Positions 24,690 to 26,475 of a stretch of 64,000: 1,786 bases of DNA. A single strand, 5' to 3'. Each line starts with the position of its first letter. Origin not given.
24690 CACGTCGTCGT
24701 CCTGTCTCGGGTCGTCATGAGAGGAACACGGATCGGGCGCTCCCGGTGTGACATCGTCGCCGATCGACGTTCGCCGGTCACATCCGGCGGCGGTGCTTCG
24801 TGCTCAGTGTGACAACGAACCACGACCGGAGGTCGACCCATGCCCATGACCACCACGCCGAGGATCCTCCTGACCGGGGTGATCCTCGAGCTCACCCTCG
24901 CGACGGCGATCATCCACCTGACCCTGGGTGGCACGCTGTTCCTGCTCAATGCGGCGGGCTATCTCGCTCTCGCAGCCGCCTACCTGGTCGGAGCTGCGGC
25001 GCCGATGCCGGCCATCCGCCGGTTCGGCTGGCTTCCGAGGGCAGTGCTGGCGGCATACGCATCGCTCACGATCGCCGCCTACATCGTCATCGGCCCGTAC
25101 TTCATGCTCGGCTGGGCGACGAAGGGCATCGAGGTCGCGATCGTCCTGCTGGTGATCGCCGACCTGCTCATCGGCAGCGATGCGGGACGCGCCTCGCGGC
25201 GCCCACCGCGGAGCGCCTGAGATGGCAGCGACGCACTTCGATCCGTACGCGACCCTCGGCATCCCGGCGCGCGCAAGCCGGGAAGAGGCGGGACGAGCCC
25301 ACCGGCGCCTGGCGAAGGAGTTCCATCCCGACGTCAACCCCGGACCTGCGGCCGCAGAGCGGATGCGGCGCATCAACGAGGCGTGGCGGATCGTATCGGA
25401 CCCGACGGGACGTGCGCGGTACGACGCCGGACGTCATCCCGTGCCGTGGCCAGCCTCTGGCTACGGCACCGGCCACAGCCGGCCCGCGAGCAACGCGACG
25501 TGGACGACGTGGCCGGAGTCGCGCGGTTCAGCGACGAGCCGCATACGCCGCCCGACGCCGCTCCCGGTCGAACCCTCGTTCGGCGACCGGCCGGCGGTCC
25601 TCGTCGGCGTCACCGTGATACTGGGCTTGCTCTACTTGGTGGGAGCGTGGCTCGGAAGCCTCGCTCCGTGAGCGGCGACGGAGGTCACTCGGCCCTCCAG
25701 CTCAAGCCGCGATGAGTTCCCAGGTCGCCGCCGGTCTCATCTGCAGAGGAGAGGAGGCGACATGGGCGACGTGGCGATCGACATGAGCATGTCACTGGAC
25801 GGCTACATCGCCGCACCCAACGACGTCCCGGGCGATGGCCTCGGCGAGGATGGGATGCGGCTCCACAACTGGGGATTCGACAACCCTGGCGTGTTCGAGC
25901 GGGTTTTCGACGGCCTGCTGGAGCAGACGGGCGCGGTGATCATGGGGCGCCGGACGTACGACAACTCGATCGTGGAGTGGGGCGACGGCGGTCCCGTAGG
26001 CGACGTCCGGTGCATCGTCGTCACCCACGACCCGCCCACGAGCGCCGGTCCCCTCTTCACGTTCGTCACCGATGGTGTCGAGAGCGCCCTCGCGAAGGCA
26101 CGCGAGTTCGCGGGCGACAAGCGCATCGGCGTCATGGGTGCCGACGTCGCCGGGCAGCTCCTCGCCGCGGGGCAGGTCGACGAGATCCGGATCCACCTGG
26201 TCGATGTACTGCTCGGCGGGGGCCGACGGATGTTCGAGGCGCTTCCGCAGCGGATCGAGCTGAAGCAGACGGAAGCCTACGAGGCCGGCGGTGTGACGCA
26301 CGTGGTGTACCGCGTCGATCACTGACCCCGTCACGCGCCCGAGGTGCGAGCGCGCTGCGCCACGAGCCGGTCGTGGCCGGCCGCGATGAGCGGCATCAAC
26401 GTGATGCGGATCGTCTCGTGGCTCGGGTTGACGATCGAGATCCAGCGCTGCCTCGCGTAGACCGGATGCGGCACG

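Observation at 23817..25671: ECF41 sigma factor with matching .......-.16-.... promoters on both strands, driving a membrane-protein / J-domain operon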

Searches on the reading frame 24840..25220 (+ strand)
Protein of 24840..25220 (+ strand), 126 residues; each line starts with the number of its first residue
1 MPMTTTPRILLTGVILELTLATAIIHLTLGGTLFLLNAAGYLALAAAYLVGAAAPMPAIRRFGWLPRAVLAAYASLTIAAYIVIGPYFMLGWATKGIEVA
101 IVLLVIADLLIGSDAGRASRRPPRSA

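Call 3: search_protein_families(library=pfam, proteins=[window:24840-25220:+], max_evalue=0.01)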
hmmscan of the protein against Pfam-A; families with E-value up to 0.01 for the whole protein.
window:24840-25220:+ (126 aa): 0 families

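Call 4: search_protein_families(library=ncbifam, proteins=[window:24840-25220:+], max_evalue=0.01)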
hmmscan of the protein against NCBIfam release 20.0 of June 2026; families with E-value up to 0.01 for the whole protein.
window:24840-25220:+ (126 aa): 0 families

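Call 8: find_homologous_proteins(query=window:24840-25220:+)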
Query window:24840-25220:+ (126 aa): 430 proteins with E <= 0.001 among 596 candidates; the best 120 are listed.
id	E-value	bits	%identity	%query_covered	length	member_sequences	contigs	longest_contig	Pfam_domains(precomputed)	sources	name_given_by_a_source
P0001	2.8e-69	249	100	100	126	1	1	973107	-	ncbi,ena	-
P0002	6.9e-60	218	87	100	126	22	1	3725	-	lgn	-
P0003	1.7e-59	217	87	100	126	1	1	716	-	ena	-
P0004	8.6e-59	215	86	100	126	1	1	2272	-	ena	-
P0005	1.3e-58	214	86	100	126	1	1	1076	-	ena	-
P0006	3.4e-58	213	85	100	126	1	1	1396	-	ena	-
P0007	3.9e-58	213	86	100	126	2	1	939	-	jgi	jgi:hypothetical protein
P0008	4.0e-58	213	83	100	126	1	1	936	-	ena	-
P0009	8.9e-58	212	84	100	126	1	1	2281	-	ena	-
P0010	9.2e-58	212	84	100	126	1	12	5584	-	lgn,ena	-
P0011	1.0e-57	211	85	100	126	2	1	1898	-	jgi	jgi:hypothetical protein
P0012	1.1e-57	211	84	100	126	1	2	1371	-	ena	-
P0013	1.3e-57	211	83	100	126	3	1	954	-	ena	-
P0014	1.9e-57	211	83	100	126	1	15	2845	-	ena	-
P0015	2.3e-57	210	83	100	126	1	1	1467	-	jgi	jgi:hypothetical protein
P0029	2.1e-56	207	82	100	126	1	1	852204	-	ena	-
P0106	2.9e-52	194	79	100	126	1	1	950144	-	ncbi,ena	-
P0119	8.4e-52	192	75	100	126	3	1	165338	-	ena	-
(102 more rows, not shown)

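Call 16: find_related_loci(query=window:24840-25220:+, collection=metagenome_contigs, flank=2500)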
Query window:24840-25220:+ (126 aa) in metagenome_contigs; peptide patterns used: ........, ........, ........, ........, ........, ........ (x = any residue, [..] = any of these).
600 stretches matched a pattern (row limit reached: there are more); 5 encode a relative of the query (tblastn E <= 1e-3); 5 distinct loci.
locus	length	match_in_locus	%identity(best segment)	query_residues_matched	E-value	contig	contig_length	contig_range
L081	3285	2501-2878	83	1-126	6e-57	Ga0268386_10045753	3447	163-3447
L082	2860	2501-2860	79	3-122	3e-53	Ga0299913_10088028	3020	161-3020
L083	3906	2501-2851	79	2-118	8e-48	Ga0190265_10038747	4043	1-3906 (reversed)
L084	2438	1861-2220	80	3-122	6e-48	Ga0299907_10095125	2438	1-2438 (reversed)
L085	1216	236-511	47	14-109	4e-11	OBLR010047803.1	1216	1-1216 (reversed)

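Call 17: find_encoding_contigs(protein=P0029, flank=3000, max_places=2)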
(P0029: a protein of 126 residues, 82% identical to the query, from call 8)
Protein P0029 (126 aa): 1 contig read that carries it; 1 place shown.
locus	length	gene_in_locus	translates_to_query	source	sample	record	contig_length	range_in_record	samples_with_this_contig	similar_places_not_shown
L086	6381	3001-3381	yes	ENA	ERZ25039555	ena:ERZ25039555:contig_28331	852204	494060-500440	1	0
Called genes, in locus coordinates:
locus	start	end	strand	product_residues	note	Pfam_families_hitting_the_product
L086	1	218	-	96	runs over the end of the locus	PF00903:Glyoxalase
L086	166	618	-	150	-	-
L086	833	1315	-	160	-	PF00165:HTH_AraC, PF12833:HTH_18, PF00165:HTH_AraC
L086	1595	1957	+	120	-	PF08818:DUF1801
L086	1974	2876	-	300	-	PF12680:SnoaL_2 (faint), PF04542:Sigma70_r2, PF08281:Sigma70_r4_2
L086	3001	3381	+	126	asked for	-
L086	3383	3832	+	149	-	PF00226:DnaJ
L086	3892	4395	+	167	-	-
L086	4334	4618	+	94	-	-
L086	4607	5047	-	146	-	PF19694:DUF6194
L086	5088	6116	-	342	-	PF06224:AlkZ-like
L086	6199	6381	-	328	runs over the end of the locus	PF08240:ADH_N, PF00107:ADH_zinc_N, PF13602:ADH_zinc_N_2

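Call 18: find_encoding_contigs(protein=P0106, flank=3000, max_places=2)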
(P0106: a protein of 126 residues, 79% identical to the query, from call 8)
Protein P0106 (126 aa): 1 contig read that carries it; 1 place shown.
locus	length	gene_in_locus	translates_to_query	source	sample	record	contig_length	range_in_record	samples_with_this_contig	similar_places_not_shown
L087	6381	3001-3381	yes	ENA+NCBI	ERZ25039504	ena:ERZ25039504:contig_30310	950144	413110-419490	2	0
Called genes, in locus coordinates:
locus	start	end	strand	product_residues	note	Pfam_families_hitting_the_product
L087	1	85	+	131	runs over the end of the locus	PF00903:Glyoxalase (faint)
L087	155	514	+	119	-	PF03551:PadR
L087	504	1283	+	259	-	-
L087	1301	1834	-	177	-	PF01243:PNPOx_N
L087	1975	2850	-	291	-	PF04542:Sigma70_r2, PF08281:Sigma70_r4_2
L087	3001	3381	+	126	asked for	-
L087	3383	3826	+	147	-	PF00226:DnaJ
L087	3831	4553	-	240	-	-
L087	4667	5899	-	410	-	PF06772:LtrA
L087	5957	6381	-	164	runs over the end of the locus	PF05163:DinB, PF12867:DinB_2 (weak)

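Call 19: find_encoding_contigs(protein=P0119, flank=3000, max_places=2)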
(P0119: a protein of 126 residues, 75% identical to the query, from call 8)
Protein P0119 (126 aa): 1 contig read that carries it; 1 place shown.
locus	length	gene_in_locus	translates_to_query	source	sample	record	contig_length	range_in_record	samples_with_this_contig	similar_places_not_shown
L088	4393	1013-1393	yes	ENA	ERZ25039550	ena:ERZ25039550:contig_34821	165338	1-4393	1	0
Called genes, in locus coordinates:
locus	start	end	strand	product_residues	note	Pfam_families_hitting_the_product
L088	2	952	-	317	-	?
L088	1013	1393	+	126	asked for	-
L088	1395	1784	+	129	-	PF00226:DnaJ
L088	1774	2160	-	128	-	PF00583:Acetyltransf_1 (weak), PF13508:Acetyltransf_7, PF13527:Acetyltransf_9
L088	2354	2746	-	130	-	PF07883:Cupin_2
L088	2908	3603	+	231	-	-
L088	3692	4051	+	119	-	PF08818:DUF1801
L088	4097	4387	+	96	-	-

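Call 23: search_protein_representatives(protein=window:24840-25220:+)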
Query: 126 residues. Proteins with E-value up to 0.001 (for the whole library): 209; up to 1e-10: 72; up to 1e-30: 5. The best 150 are listed.
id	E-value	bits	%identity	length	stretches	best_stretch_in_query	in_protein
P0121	6.0e-36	139.5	66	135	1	6-124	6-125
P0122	4.8e-33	130.2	67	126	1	12-112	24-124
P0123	2.4e-32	127.9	67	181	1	5-110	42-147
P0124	3.7e-31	124.1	81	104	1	1-80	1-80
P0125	4.3e-31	123.9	69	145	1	10-110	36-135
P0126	1.8e-30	121.8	61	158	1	8-116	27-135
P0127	1.1e-28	116.1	77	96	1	53-126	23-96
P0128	3.1e-28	114.6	56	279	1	9-122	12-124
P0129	5.6e-28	113.8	84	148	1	1-75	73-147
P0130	7.4e-27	110.2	57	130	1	7-113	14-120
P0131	8.9e-27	109.9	51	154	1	6-119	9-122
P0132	1.2e-26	109.6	55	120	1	12-110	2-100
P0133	3.6e-26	108.0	65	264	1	9-100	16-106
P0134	6.5e-25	103.9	56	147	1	6-111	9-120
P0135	1.5e-24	102.8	60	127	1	13-105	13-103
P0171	9.9e-13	64.6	47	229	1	9-109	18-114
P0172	1.0e-12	64.6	47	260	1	11-109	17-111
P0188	2.9e-11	59.9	45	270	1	14-109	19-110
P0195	1.9e-10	57.3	52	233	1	9-71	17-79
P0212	7.6e-09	52.1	40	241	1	14-118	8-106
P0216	1.6e-08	51.1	40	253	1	11-110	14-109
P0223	3.8e-08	49.8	42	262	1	2-106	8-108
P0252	1.8e-06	44.4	40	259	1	9-96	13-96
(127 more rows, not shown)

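Call 24: search_protein_families(library=pfam, proteins=[P0128, P0133, P0172, P0188, P0216, P0223, P0252, P0171, P0212, P0195], max_evalue=0.01)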
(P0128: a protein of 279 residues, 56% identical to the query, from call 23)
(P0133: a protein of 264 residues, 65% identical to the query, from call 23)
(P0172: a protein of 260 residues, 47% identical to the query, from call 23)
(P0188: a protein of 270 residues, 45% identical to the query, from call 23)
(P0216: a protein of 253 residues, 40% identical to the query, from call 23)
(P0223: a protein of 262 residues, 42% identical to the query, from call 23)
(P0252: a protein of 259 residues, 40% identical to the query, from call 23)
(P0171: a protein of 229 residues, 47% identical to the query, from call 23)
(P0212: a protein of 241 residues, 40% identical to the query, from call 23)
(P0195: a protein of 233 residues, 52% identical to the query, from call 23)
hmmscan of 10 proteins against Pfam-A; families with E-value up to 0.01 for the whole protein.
P0128 (279 aa): 2 families
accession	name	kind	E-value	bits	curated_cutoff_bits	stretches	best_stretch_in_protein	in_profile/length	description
PF13473.12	Cupredoxin_1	-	1.8e-11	44.4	27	1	183-277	16-104/104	Cupredoxin-like domain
PF00127.26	Copper-bind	-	0.00077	20.3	21.2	1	191-276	6-97/99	Copper binding proteins, plastocyanin/azurin family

P0133 (264 aa): 0 families

P0172 (260 aa): 3 families
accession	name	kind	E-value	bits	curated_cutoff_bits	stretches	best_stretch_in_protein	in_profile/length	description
PF13473.12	Cupredoxin_1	-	6.4e-12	45.9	27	1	152-259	10-104/104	Cupredoxin-like domain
PF00127.26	Copper-bind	-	9.8e-06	26.3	21.2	1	171-258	5-97/99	Copper binding proteins, plastocyanin/azurin family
PF24287.1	DUF7475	-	1.1e-05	26.1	31.3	1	15-106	22-110/115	Family of unknown function (DUF7475)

P0188 (270 aa): 0 families

P0216 (253 aa): 1 family
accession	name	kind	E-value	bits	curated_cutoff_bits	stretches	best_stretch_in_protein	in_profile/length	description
PF13473.12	Cupredoxin_1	-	3.1e-05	24.4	27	1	171-249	27-101/104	Cupredoxin-like domain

P0223 (262 aa): 2 families
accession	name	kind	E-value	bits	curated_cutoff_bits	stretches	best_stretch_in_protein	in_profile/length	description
PF13473.12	Cupredoxin_1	-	1.2e-11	45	27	1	159-261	16-104/104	Cupredoxin-like domain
PF00127.26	Copper-bind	-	0.00018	22.3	21.2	1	182-262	12-99/99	Copper binding proteins, plastocyanin/azurin family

P0252 (259 aa): 0 families

P0171 (229 aa): 0 families

P0212 (241 aa): 1 family
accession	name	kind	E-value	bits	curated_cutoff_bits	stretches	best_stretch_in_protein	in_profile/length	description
PF13473.12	Cupredoxin_1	-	8.2e-08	32.7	27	1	140-240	15-104/104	Cupredoxin-like domain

P0195 (233 aa): 0 families

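Call 39: search_protein_families(library=pfam, proteins=[window:24840-25220:+], max_evalue=1)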
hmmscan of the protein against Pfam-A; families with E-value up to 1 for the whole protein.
window:24840-25220:+ (126 aa): 1 family
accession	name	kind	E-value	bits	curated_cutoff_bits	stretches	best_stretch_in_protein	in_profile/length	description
PF13493.11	DUF4118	-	0.089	13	28.4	1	27-121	7-100/107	Domain of unknown function (DUF4118)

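Call 41: search_protein_families(library=pfam, alignment_id=A2, max_evalue=0.01)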
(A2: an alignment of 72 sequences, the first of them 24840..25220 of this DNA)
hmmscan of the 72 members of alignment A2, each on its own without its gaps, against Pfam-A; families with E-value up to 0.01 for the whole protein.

A. member 1, window:24840-25220:+ (126 aa): 0 families

B. families by the number of members that match (of 72 scanned): 9 families
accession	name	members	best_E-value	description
PF24287.1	DUF7475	13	1.1e-07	Family of unknown function (DUF7475)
PF13473.12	Cupredoxin_1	5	6.4e-12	Cupredoxin-like domain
PF00127.26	Copper-bind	3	9.8e-06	Copper binding proteins, plastocyanin/azurin family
PF03379.19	CcmB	1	8e-08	CcmB protein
PF01895.24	PhoU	1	6.7e-05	PhoU domain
PF06168.16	DUF981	1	0.0024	Protein of unknown function (DUF981)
PF01757.29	Acyl_transf_3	1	0.003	Acyltransferase domain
PF11511.13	RhodobacterPufX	1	0.0069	Intrinsic membrane protein PufX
PF19356.4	DUF5933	1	0.0076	Domain of unknown function (DUF5933)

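Call 55: predict_structure(alignment_id=A2)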
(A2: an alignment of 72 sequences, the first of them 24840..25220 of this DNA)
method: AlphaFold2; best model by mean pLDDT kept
length: 126 residues; sequences in the alignment: 72
mean_pLDDT: 92.9   pTM: 0.85
mean pLDDT of the five models: 92.9, 92.5, 92.5, 92.4, 92.2
residues with pLDDT >= 90: 104; 70-90: 12; 50-70: 10; < 50: 0
segments of 3 or more residues with pLDDT < 50: none
pLDDT, mean of each block of 10 residues (from residue 1): 81 98 98 98 98 95 97 98 94 98 97 72 75
secondary structure, 60 per line:
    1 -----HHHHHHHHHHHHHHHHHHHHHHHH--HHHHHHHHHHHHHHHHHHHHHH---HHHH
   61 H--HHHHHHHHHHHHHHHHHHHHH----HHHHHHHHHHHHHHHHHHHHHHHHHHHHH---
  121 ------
elements in order: H6-29 H32-53 H57-61 H64-84 H89-117

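Call 59: fold_search(model_id=the predicted structure, library=pdb)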
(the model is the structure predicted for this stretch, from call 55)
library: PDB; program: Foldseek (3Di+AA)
matches with E <= 10: 212; with E <= 0.001: 0
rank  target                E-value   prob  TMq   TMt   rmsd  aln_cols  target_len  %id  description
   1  2rld_B                6.1e-01  0.85  0.50  0.55   4.4       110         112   11  CRYSTAL STRUCTURE OF A PROTEIN WITH UNKNOWN FUNCTION FROM S23 RIBOSOMAL PROTEIN FAMILY (BT_0352) FROM BACTEROIDES THET (released 2007-10-30)
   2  2rld_A                8.1e-01  0.77  0.50  0.54   4.4       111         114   10  CRYSTAL STRUCTURE OF A PROTEIN WITH UNKNOWN FUNCTION FROM S23 RIBOSOMAL PROTEIN FAMILY (BT_0352) FROM BACTEROIDES THET (released 2007-10-30)
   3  7jpv_E                1.3e+00  0.41  0.47  0.44   6.1       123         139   15  Rabbit Cav1.1 in the presence of 1 micromolar (S)-(-)-Bay K8644 in nanodiscs at 3.4 Angstrom resolution (released 2020-11-18)
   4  6wv5                  1.5e+00  0.44  0.46  0.21   5.4       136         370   13  Human VKOR C43S mutant with vitamin K1 epoxide (released 2020-11-11)
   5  2rld_D                1.6e+00  0.51  0.47  0.53   4.5       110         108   12  CRYSTAL STRUCTURE OF A PROTEIN WITH UNKNOWN FUNCTION FROM S23 RIBOSOMAL PROTEIN FAMILY (BT_0352) FROM BACTEROIDES THET (released 2007-10-30)
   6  2rld_E                1.9e+00  0.41  0.46  0.51   4.5       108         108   11  CRYSTAL STRUCTURE OF A PROTEIN WITH UNKNOWN FUNCTION FROM S23 RIBOSOMAL PROTEIN FAMILY (BT_0352) FROM BACTEROIDES THET (released 2007-10-30)
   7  5b03_C                1.9e+00  0.15  0.29  0.17   9.3       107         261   12  Structure of MoeN5-Sso7d fusion protein in complex with geranyl pyrophosphate (released 2016-03-23)
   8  6wv4                  2.0e+00  0.33  0.45  0.20   6.1       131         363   15  Human VKOR C43S with warfarin (released 2020-11-11)
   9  6wvb                  2.0e+00  0.33  0.46  0.19   5.7       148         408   11  Takifugu rubripes VKOR-like with warfarin (released 2020-11-11)
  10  8hs2_R                2.0e+00  0.13  0.30  0.17   8.5       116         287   16  Orphan GPR20 in complex with Fab046 (released 2023-03-08)
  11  7yzk_A                2.0e+00  0.06  0.22  0.11  11.1       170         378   13  Structure of Mycobacterium tuberculosis adenylyl cyclase Rv1625c / Cya (released 2022-08-31)
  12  5sxu_A                2.2e+00  0.21  0.32  0.16   4.5        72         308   18  X-ray structure of 2-bromoethanol bound to a pentameric ligand gated ion channel (ELIC) in a desensitized state (released 2017-06-21)
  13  6uwz_A                2.4e+00  0.38  0.42  0.16   4.6        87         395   13  Cryo-EM structure of Torpedo acetylcholine receptor in complex with alpha-bungarotoxin (released 2020-04-15)
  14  8imz_A                2.5e+00  0.20  0.40  0.06   6.4       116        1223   16  Cryo-EM structure of mouse Piezo1-MDFIC complex (composite map) (released 2023-08-09)
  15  9az6_F                2.6e+00  0.28  0.47  0.35   6.4       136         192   10  F-actin-Talin(R13-DD) complex (released 2025-02-12)
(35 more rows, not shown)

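Call 61: find_encoding_contigs(protein=P0121, flank=2500, max_places=2)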
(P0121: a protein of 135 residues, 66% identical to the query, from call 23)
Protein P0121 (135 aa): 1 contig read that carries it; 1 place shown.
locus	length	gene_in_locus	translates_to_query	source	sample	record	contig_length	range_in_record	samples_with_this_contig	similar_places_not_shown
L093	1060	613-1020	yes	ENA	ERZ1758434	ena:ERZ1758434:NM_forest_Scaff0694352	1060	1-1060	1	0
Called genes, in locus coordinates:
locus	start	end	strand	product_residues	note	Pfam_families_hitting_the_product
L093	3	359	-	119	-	?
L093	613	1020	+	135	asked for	-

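Call 62: find_encoding_contigs(protein=P0131, flank=2500, max_places=2)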
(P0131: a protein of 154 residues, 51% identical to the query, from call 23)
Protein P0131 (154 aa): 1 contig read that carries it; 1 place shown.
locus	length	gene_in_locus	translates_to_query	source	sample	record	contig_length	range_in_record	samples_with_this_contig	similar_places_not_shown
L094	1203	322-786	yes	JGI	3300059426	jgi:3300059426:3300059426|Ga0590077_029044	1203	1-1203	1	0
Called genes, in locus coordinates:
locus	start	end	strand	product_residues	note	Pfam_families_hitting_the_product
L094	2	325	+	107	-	?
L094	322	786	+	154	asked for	-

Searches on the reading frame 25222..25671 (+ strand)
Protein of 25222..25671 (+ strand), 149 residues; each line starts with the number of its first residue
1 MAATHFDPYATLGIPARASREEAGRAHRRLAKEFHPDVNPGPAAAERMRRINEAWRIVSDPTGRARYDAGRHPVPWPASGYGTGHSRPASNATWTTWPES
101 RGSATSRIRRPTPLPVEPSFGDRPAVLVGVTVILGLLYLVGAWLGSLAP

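Call 3: search_protein_families(library=pfam, proteins=[window:25222-25671:+], max_evalue=0.01)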
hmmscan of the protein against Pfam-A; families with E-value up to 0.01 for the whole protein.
window:25222-25671:+ (149 aa): 1 family
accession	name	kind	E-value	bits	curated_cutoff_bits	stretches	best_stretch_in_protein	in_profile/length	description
PF00226.36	DnaJ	-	3.9e-16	59.3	27.8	1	7-68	1-63/63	DnaJ domain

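Call 4: search_protein_families(library=ncbifam, proteins=[window:25222-25671:+], max_evalue=0.01)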
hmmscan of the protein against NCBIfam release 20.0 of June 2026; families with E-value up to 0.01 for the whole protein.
window:25222-25671:+ (149 aa): 13 families
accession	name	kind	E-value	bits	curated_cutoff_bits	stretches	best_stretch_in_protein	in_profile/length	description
NF010892.0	PRK14299.1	equivalog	6.2e-17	61.7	392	1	6-69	4-67/291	chaperone protein DnaJ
TIGR02349.1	DnaJ_bact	equivalog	1.4e-16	60.8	377.2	1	8-71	2-66/354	molecular chaperone DnaJ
NF010871.0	PRK14278.1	equivalog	2e-16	59.8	502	1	7-85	4-81/378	molecular chaperone DnaJ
NF010872.0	PRK14279.1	equivalog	1.2e-13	50.9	556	1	7-72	10-76/394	molecular chaperone DnaJ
NF037946.1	terminal_TopJ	equivalog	4.2e-13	48.7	300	1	7-68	6-67/810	terminal organelle assembly protein TopJ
NF010885.0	PRK14292.1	equivalog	8.4e-13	48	585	1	7-69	3-65/371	chaperone protein DnaJ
TIGR03835.1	termin_org_DnaJ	equivalog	1.3e-12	47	512.25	1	7-69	3-65/871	terminal organelle assembly protein TopJ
NF008035.0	PRK10767.1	subfamily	7.9e-12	44.9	338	1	7-69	5-68/374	molecular chaperone DnaJ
NF010874.0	PRK14281.1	equivalog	1.7e-10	40.6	619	1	7-72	4-70/397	chaperone protein DnaJ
NF010894.0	PRK14301.1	equivalog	2.4e-10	40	548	1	6-69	4-68/373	chaperone protein DnaJ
NF007618.0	PRK10266.1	equivalog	4.8e-10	39.4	403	1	7-69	5-67/306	curved DNA-binding protein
NF050028.1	CldAdptActJ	equivalog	1.6e-05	25.3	150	1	9-67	5-69/93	cold adaptation protein ActJcold adaptation protein ActJ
NF006948.0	PRK09430.1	equivalog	0.0065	16.1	162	1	7-37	201-231/267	co-chaperone DjlA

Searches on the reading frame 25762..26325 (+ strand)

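Call 3: search_protein_families(library=pfam, proteins=[window:25762-26325:+], max_evalue=0.01)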
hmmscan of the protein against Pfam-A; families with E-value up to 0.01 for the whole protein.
window:25762-26325:+ (187 aa): 1 family
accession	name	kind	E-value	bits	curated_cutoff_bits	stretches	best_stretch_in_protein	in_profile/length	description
PF01872.23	RibD_C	-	3.3e-14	53.6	24.1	1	4-177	3-193/197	RibD C-terminal domain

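Call 4: search_protein_families(library=ncbifam, proteins=[window:25762-26325:+], max_evalue=0.01)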
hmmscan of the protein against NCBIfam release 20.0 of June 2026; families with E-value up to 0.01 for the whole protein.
window:25762-26325:+ (187 aa): 1 family
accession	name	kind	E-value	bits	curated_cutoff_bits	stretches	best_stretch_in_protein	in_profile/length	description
NF008052.0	PRK10786.1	equivalog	0.0048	15.6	500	1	125-181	300-356/367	bifunctional diaminohydroxyphosphoribosylaminopyrimidine deaminase/5-amino-6-(5-phosphoribosylamino)uracil reductase RibD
